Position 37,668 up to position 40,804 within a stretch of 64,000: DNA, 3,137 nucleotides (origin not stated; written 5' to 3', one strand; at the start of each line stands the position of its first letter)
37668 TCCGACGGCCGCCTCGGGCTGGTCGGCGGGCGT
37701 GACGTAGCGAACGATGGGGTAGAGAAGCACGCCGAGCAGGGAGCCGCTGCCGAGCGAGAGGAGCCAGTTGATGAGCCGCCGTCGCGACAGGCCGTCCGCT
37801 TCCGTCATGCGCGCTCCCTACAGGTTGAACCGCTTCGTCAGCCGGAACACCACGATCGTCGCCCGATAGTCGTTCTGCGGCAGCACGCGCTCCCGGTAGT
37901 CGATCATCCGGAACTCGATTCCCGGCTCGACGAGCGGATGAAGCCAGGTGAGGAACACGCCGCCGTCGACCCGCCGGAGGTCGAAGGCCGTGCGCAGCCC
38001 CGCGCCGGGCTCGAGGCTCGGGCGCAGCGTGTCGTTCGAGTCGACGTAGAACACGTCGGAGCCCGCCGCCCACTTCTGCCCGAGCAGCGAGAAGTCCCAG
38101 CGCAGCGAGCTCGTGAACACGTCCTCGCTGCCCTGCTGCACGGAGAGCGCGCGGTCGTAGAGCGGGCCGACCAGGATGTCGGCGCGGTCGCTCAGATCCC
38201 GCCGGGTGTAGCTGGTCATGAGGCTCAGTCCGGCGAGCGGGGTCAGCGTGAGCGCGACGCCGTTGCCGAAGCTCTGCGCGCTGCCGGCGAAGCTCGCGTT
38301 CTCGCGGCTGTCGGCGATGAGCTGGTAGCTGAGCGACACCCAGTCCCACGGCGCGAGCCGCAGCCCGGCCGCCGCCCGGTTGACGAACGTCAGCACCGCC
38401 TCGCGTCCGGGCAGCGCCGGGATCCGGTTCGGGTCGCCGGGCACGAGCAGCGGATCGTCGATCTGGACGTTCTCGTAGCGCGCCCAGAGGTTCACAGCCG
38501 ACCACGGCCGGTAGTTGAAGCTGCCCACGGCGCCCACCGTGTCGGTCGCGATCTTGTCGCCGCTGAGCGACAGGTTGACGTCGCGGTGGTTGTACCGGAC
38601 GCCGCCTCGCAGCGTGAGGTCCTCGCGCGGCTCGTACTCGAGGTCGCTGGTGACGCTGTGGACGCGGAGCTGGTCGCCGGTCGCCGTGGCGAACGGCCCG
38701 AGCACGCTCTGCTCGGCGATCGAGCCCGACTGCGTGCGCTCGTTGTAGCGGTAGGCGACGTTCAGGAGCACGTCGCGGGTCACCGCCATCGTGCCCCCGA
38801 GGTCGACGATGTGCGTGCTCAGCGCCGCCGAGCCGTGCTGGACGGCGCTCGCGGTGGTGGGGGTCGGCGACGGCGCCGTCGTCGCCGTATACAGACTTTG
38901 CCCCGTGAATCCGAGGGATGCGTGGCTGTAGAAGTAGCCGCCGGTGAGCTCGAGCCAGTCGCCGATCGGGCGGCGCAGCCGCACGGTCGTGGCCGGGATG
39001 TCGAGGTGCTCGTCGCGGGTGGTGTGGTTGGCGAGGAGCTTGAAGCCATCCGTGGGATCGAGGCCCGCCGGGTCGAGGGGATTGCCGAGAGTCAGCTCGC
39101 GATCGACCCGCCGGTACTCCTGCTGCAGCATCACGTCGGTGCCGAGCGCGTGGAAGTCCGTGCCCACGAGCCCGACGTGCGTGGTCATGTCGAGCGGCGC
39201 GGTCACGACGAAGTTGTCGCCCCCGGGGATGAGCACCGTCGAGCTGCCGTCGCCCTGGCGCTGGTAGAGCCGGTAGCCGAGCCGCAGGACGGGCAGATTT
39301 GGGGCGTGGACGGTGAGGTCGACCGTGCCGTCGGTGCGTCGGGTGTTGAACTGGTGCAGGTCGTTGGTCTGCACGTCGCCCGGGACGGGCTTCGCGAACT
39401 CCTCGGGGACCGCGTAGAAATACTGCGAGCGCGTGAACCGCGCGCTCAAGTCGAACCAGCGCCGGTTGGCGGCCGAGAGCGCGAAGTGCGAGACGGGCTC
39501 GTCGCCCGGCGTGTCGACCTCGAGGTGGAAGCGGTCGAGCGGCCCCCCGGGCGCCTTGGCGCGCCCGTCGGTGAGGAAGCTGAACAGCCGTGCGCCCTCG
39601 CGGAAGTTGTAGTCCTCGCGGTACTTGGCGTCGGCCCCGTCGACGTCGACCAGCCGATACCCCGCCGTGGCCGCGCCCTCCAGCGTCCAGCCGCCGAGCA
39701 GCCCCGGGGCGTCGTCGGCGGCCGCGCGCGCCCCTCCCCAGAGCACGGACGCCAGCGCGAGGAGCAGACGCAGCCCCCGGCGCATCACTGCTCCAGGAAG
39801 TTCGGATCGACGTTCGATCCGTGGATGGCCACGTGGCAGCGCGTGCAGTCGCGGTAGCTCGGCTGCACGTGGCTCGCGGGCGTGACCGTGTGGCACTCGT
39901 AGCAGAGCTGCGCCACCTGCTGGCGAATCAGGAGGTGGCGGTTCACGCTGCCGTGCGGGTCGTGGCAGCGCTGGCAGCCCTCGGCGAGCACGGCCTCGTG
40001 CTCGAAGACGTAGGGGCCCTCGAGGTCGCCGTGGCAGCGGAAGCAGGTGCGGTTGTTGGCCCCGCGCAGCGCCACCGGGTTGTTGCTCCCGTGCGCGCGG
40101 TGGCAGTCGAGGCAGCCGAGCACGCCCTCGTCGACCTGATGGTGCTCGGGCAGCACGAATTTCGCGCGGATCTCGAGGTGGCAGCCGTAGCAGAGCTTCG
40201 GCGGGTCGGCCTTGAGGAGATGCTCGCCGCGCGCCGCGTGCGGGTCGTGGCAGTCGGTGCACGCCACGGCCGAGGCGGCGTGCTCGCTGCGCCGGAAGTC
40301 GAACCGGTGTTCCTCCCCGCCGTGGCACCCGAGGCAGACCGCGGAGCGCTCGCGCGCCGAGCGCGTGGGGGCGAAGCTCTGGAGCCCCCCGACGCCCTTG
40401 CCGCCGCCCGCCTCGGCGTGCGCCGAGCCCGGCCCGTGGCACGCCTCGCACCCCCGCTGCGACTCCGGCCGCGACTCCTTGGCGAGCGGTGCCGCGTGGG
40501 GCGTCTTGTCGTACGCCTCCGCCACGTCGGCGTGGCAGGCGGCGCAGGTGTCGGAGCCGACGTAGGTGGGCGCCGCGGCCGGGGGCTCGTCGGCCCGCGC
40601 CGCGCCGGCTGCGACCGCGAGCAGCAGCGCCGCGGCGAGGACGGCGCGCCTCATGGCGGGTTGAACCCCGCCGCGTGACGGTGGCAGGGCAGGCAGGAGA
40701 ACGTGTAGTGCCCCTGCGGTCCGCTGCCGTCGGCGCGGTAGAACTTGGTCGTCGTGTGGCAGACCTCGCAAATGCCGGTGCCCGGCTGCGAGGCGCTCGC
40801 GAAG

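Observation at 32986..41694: Eight-gene fused operon: porin-cytochrome conduit + Rieske/cytochrome b + membrane multiheme cytochromes + dihaem cyt b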

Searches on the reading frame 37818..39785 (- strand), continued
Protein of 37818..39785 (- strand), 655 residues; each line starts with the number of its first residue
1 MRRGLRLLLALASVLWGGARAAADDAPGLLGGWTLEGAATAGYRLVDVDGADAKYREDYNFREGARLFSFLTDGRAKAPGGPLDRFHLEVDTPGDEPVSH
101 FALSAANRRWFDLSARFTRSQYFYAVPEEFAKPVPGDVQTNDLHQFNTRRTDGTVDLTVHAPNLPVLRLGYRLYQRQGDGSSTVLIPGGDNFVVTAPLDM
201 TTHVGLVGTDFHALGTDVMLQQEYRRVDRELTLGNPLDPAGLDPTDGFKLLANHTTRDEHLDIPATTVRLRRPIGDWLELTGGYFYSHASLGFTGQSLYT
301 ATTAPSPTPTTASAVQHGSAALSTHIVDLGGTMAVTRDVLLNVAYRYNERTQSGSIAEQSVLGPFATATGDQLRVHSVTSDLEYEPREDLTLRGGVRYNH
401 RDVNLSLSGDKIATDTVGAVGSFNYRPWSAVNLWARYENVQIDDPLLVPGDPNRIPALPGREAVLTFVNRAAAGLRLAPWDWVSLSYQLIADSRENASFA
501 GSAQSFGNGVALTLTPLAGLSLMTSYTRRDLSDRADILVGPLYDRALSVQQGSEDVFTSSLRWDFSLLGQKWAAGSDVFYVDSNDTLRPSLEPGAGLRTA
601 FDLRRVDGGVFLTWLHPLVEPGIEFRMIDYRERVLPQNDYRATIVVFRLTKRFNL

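Call 55: find_encoding_contigs(protein=P0097, flank=10000, max_places=1)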
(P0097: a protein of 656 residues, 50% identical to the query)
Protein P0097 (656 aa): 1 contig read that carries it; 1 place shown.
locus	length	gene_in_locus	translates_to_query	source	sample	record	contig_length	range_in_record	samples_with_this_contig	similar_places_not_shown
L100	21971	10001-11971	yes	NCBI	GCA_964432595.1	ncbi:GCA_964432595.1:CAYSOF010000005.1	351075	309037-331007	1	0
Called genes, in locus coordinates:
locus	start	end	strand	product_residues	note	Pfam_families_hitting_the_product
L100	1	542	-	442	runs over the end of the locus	PF00144:Beta-lactamase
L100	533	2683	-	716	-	PF11897:DUF3417, PF00343:Phosphorylase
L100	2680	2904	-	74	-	-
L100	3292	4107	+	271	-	PF00165:HTH_AraC (weak), PF12833:HTH_18, PF00165:HTH_AraC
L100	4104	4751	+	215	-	PF22113:Mtrc-MtrF_II-IV_dom (weak)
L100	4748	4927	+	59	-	-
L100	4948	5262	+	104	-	PF00034:Cytochrom_C (weak), PF13442:Cytochrome_CBB3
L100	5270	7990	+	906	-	PF22112:OmcA-like_N (faint), PF14522:Cytochrome_C7 (faint), PF14537:Cytochrom_c3_2 (faint), PF22113:Mtrc-MtrF_II-IV_dom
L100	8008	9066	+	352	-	PF09699:Paired_CXXCH_1 (faint), PF22113:Mtrc-MtrF_II-IV_dom (weak), PF14522:Cytochrome_C7 (weak)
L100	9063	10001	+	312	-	PF14522:Cytochrome_C7 (faint), PF14537:Cytochrom_c3_2 (faint), PF09699:Paired_CXXCH_1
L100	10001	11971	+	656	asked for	-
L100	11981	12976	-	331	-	PF01180:DHO_dh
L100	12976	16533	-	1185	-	PF01855:POR_N, PF17147:PFOR_II, PF01558:POR, PF10371:EKR, PF00037:Fer4 (weak), PF12838:Fer4_7, PF13237:Fer4_10, PF02775:TPP_enzyme_C, +5 more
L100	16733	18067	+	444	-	PF01266:DAO, PF01494:FAD_binding_3 (weak)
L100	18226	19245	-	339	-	PF13186:SPASM (faint), PF04055:Radical_SAM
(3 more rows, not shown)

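Call 56: find_encoding_contigs(protein=P0064, flank=10000, max_places=1)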
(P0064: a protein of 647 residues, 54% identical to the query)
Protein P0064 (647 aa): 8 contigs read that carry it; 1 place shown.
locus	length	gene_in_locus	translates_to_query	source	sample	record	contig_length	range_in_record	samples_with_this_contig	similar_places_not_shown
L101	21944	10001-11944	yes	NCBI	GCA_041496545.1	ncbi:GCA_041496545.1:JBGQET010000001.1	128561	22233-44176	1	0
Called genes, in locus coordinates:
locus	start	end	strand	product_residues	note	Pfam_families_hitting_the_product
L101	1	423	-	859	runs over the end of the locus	PF00690:Cation_ATPase_N, PF00122:E1-E2_ATPase, PF00702:Hydrolase, PF12710:HAD (weak), PF13246:Cation_ATPase (faint), PF00689:Cation_ATPase_C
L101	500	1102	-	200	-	PF13715:CarbopepD_reg_2 (faint), PF13620:CarboxypepD_reg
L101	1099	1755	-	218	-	PF13620:CarboxypepD_reg (weak)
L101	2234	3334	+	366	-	PF04055:Radical_SAM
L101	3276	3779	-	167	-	-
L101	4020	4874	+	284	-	PF03264:Cytochrom_NNT (weak), PF14522:Cytochrome_C7 (faint), PF14537:Cytochrom_c3_2 (faint)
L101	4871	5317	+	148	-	PF25471:TM_PetC (weak), PF00355:Rieske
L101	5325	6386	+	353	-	PF00033:Cytochrome_B, PF13631:Cytochrom_B_N_2, PF00032:Cytochrom_B_C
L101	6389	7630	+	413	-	PF14522:Cytochrome_C7 (faint), PF02085:Cytochrom_CIII (faint), PF09699:Paired_CXXCH_1 (faint), PF14537:Cytochrom_c3_2 (weak)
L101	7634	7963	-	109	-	PF13442:Cytochrome_CBB3, PF00034:Cytochrom_C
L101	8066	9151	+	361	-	PF14522:Cytochrome_C7 (faint), PF14537:Cytochrom_c3_2 (faint), PF09699:Paired_CXXCH_1 (weak)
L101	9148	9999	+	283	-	PF14522:Cytochrome_C7 (faint), PF14537:Cytochrom_c3_2 (faint), PF22678:Cytochrom_c_NrfB-like (weak), PF09699:Paired_CXXCH_1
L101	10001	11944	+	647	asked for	-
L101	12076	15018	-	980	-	-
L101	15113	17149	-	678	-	PF00122:E1-E2_ATPase, PF00702:Hydrolase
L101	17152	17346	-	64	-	-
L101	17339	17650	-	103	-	-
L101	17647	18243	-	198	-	PF02433:FixO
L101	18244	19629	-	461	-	PF00115:COX1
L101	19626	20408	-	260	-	PF00034:Cytochrom_C (weak), PF13442:Cytochrome_CBB3, PF00034:Cytochrom_C, PF13442:Cytochrome_CBB3 (weak)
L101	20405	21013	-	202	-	-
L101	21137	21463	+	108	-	-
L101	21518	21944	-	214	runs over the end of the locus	PF13386:DsbD_2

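Call 73: search_protein_families(library=pfam, proteins=[L012:6130-8598:+, L012:8863-9867:+, L012:9968-12076:+, L012:12092-13318:+, L012:13349-13816:+, L012:13821-14474:+, L012:14255-14893:+, L012:14959-15786:+, L012:15899-16546:+, L012:17705-19222:+], max_evalue=0.001)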
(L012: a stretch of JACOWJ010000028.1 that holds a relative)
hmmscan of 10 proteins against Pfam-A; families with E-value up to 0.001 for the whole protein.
L012:6130-8598:+ (822 aa): 5 families
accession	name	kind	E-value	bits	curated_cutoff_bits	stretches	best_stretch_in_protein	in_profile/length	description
PF22352.2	K319L-like_PKD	-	9.4e-14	51.6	27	1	51-109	1-59/84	K319L-like, PKD domain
PF22113.1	Mtrc-MtrF_II-IV_dom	-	3.6e-10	40.1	30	1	452-540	75-167/176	Outer membrane cytochrome MtrC/MtrF-like, domains II/IV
PF09699.15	Paired_CXXCH_1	-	5.6e-10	39.2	20.6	0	531-553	7-30/41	Doubled CXXCH motif (Paired_CXXCH_1)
PF14522.11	Cytochrome_C7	-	6.4e-08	32.7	24.8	0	530-579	14-51/67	Cytochrome c7 and related cytochrome c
PF13435.11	Cytochrome_C554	-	8e-05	23.9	20.8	0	429-440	73-84/84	Cytochrome c554 and c-prime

L012:8863-9867:+ (334 aa): 4 families
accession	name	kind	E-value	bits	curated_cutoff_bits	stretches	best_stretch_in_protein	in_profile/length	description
PF09699.15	Paired_CXXCH_1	-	8.9e-28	96.2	20.6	3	266-300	6-39/41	Doubled CXXCH motif (Paired_CXXCH_1)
PF14522.11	Cytochrome_C7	-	4e-12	46.2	24.8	0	261-320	8-66/67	Cytochrome c7 and related cytochrome c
PF14537.11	Cytochrom_c3_2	-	1.4e-09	38.7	25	2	166-251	2-79/79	Cytochrome c3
PF22678.1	Cytochrom_c_NrfB-like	-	2.3e-06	28.4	27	1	110-182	1-70/89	Cytochrome c-type protein NrfB-like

L012:9968-12076:+ (702 aa): 1 family
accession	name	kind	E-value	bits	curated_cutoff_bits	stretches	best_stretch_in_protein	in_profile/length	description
PF11854.14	MtrB_PioB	-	1.1e-09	37.9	23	1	446-578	327-459/635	Putative outer membrane beta-barrel porin, MtrB/PioB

L012:12092-13318:+ (408 aa): 4 families
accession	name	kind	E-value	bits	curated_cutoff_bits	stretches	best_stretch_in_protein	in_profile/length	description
PF13435.11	Cytochrome_C554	-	5.6e-10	40.5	20.8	1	63-140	1-84/84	Cytochrome c554 and c-prime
PF14522.11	Cytochrome_C7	-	4.5e-08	33.2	24.8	1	60-140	12-67/67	Cytochrome c7 and related cytochrome c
PF22113.1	Mtrc-MtrF_II-IV_dom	-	1.5e-06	28.3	30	0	128-227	77-165/176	Outer membrane cytochrome MtrC/MtrF-like, domains II/IV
PF02335.20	Cytochrom_C552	-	2.5e-06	27.2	24.1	0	98-195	80-179/438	Cytochrome c552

L012:13349-13816:+ (155 aa): 1 family
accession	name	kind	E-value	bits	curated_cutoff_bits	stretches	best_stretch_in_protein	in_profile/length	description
PF00355.32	Rieske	-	2.1e-11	44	20.3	1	66-142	9-87/88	Rieske [2Fe-2S] domain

L012:13821-14474:+ (217 aa): 2 families
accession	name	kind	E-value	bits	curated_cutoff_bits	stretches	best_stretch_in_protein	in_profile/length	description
PF00033.24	Cytochrome_B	-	8.3e-56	189.3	27.2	1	22-210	2-189/189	Cytochrome b/b6/petB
PF13631.11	Cytochrom_B_N_2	-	3.5e-38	131.6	27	1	92-214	2-124/169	Cytochrome b(N-terminal)/b6/petB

L012:14255-14893:+ (212 aa): 1 family
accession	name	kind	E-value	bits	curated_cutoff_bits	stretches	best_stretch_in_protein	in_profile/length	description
PF00032.22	Cytochrom_B_C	-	2.1e-21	76.5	20.7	1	128-208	2-82/102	Cytochrome b(C-terminal)/b6/petD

L012:14959-15786:+ (275 aa): 5 families
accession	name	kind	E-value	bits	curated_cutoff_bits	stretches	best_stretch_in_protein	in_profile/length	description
PF14522.11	Cytochrome_C7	-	9.6e-08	32.2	24.8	1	54-133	5-66/67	Cytochrome c7 and related cytochrome c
PF09699.15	Paired_CXXCH_1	-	2.2e-07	30.9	20.6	0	62-108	7-40/41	Doubled CXXCH motif (Paired_CXXCH_1)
PF14537.11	Cytochrom_c3_2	-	9.3e-06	26.5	25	1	56-157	1-79/79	Cytochrome c3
PF22113.1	Mtrc-MtrF_II-IV_dom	-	0.0001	22.3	30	0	27-133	25-127/176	Outer membrane cytochrome MtrC/MtrF-like, domains II/IV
PF02085.21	Cytochrom_CIII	-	0.00043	21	22.9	0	128-172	32-69/101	Class III cytochrome C family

L012:15899-16546:+ (215 aa): 5 families
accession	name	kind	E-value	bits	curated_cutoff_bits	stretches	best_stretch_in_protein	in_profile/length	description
PF13435.11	Cytochrome_C554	-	1.4e-19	71.3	20.8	1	42-127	1-84/84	Cytochrome c554 and c-prime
PF14522.11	Cytochrome_C7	-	4e-09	36.6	24.8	2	91-162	12-67/67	Cytochrome c7 and related cytochrome c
PF09699.15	Paired_CXXCH_1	-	1.4e-07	31.5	20.6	0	89-128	3-38/41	Doubled CXXCH motif (Paired_CXXCH_1)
PF22113.1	Mtrc-MtrF_II-IV_dom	-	1.7e-07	31.3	30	1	35-165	23-167/176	Outer membrane cytochrome MtrC/MtrF-like, domains II/IV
PF14537.11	Cytochrom_c3_2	-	0.0001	23.1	25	1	91-165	5-68/79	Cytochrome c3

L012:17705-19222:+ (505 aa): 18 families
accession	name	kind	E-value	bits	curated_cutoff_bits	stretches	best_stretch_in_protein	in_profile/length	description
PF01739.24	CheR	-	1.2e-49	168.8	27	1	82-262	2-178/195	CheR methyltransferase, SAM binding domain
PF13181.12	TPR_8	-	1.9e-12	46.7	25.7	1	409-440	2-33/34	Tetratricopeptide repeat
PF13431.12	TPR_17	-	5.2e-12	45.5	24.4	1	396-428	1-33/34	Tetratricopeptide repeat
PF00515.34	TPR_1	-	1.1e-09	38.1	27.8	1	411-441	4-34/34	Tetratricopeptide repeat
PF14559.12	TPR_19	-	1.6e-09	38.4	25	1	352-407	3-58/68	Tetratricopeptide repeat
PF07719.23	TPR_2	-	4.1e-09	36.3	27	0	411-440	4-33/34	Tetratricopeptide repeat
PF13428.12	TPR_14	-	6.4e-07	29.9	23.5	0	375-415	2-42/44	Tetratricopeptide repeat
PF13176.12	TPR_7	-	1.4e-05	25.3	27.9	0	376-403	1-28/36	Tetratricopeptide repeat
PF23914.1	TPR_CcmH_CycH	-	3.4e-05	24.2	42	0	358-403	105-150/158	Cytochrome c-type biogenesis protein H TPR domain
PF13414.12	TPR_11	-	5.1e-05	23.3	26.8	0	420-454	6-40/42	TPR repeat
PF12895.13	ANAPC3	-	9.5e-05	23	27.2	0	343-393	26-75/82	Anaphase-promoting complex, cyclosome, subunit 3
PF25064.1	ARM_TT21_5th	-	0.00016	22.4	27.8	0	347-401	8-62/117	TT21 fifth ARM repeats domain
PF14853.12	Fis1_TPR_C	-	0.0002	21.9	25.3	0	352-379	13-40/53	Fis1 C-terminal tetratricopeptide repeat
PF03705.20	CheR_N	-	0.0002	21.4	27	1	14-63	3-52/53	CheR methyltransferase, all-alpha domain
PF16266.10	DUF4919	-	0.00032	21.1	29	0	384-433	68-117/186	Domain of unknown function (DUF4919)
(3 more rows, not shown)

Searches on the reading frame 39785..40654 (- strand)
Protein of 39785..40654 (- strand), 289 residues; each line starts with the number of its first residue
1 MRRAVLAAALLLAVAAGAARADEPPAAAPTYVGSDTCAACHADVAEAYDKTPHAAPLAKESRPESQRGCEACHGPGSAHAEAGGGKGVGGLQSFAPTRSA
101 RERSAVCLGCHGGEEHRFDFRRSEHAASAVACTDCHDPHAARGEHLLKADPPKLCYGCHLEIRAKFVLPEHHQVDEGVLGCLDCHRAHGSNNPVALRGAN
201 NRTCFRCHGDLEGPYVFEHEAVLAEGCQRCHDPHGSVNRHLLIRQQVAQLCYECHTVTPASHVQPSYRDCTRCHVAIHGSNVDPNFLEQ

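Call 5: search_protein_families(library=pfam, proteins=[window:39785-40654:-], max_evalue=0.01)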
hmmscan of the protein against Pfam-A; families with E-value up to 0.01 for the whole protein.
window:39785-40654:- (289 aa): 5 families
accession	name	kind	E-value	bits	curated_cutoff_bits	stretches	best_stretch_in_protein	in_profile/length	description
PF09699.15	Paired_CXXCH_1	-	3.1e-36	123.2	20.6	3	219-256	1-37/41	Doubled CXXCH motif (Paired_CXXCH_1)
PF14522.11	Cytochrome_C7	-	4.3e-14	52.5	24.8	1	216-274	2-66/67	Cytochrome c7 and related cytochrome c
PF14537.11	Cytochrom_c3_2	-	1.6e-09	38.5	25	1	125-208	2-78/79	Cytochrome c3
PF22678.1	Cytochrom_c_NrfB-like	-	4e-07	30.9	27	1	69-142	1-71/89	Cytochrome c-type protein NrfB-like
PF02085.21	Cytochrom_CIII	-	0.0082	16.9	22.9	0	118-208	21-101/101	Class III cytochrome C family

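Call 6: search_protein_families(library=ncbifam, proteins=[window:39785-40654:-], max_evalue=0.01)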
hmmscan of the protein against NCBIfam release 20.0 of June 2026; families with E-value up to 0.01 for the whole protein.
window:39785-40654:- (289 aa): 12 families
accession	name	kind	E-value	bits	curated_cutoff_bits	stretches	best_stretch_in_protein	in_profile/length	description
TIGR03508.1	decahem_SO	subfamily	7.7e-68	228.7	192.2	1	33-283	1-257/258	DmsE family decaheme c-type cytochrome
NF041028.1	decahem_GSU2203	exception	1.6e-65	221.4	325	1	20-257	22-254/317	GSU2203 family decaheme c-type cytochrome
TIGR01905.1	paired_CXXCH_1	subfamily_domain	4.7e-33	112.8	25.2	3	219-256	1-37/41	doubled CXXCH domain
NF008659.0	PRK11659.1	equivalog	4.1e-10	39.7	184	1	35-165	47-173/188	cytochrome c nitrite reductase pentaheme subunit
TIGR03153.1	cytochr_NrfH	equivalog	1.6e-09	37.9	134.2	1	99-210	23-135/138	cytochrome c nitrite reductase small subunit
NF041198.1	UshA_like_PCGU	equivalog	1.8e-07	30.1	275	2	68-120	474-518/519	UshA-like (seleno)protein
TIGR03146.1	cyt_nit_nrfB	equivalog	7.8e-07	29.5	166.6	1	36-162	13-144/145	cytochrome c nitrite reductase pentaheme subunit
NF047727.1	4hemeCytCCctA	equivalog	0.00018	21.6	180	0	155-210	60-106/109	tetraheme c-type cytochrome CctA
NF049875.1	NetB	exception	0.00078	19.3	380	1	13-160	50-196/211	Nrf-like electron transfer protein NetB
TIGR04315.1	octaheme_Shew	subfamily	0.0015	17.6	375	1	68-144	189-258/440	tetrathionate reductase family octaheme c-type cytochrome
NF045722.1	c3_cytochr_TmcA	equivalog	0.0041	17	114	0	180-210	82-112/125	acidic tetraheme cytochrome c3 TmcA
NF043010.1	Cyt554_Nsmonas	equivalog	0.0046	16.4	400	1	5-57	8-54/238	cytochrome c-550 CycA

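Call 39: search_solved_structures(query=window:39785-40654:-, max_evalue=0.01)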
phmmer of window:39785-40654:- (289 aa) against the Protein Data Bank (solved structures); distinct sequences matched with E-value up to 0.01: 4.
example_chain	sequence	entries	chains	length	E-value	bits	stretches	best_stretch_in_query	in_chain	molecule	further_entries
6r2q_A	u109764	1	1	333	3.6e-34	122.1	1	32-266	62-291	Cystathionine beta-synthase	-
6i5b_A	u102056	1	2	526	4.1e-06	29.9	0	21-55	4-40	Uncharacterized protein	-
2ozy_A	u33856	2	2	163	1.3e-05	28.3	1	36-163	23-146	Cytochrome c-type protein nrfB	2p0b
6qvm_A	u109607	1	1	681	3.1e-05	27.1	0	36-145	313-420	Multiheme cytochrome cf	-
